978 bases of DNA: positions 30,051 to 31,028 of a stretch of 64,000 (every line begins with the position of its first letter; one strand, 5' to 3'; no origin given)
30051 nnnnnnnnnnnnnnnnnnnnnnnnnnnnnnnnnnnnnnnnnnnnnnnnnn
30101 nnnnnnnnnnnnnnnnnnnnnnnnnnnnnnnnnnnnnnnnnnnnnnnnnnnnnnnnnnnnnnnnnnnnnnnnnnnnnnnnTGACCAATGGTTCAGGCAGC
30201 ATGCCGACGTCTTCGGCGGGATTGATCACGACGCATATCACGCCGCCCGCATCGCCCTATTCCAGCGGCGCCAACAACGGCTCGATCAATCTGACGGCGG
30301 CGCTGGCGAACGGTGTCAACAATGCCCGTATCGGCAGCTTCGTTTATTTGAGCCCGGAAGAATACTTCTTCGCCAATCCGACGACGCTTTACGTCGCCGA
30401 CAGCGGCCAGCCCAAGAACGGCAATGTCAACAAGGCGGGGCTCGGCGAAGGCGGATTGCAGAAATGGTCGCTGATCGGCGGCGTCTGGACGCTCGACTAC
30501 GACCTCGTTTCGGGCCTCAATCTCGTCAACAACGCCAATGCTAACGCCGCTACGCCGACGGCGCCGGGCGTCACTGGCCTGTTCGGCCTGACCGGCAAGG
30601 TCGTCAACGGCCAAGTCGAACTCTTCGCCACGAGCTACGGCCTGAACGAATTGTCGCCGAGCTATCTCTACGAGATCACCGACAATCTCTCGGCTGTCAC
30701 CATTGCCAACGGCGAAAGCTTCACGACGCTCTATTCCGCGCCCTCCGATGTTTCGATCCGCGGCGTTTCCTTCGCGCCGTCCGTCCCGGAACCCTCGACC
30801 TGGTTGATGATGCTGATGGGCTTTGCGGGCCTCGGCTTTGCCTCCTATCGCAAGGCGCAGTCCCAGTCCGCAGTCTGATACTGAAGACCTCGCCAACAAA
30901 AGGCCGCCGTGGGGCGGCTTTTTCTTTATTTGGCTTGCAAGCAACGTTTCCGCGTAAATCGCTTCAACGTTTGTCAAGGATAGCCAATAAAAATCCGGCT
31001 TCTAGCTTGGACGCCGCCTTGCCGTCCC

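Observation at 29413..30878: PEP-CTERM surface protein, implying an exosortase system, split by a homopolymer frameshift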

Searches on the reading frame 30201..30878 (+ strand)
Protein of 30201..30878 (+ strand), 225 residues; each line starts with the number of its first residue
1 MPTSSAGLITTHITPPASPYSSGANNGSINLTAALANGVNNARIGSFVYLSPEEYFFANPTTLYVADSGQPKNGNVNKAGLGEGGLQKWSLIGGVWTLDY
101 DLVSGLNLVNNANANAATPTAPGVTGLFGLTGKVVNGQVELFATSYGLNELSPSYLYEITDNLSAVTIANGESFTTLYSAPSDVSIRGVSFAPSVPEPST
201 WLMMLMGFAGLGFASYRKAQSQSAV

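Call 13: find_encoding_contigs(protein=window:30201-30878:+, flank=10000, max_places=6)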
Protein window:30201-30878:+ (225 aa): no gene with exactly this product is on record in the collection.
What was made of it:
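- No exact match for the 225-aa product is on record (call 13).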
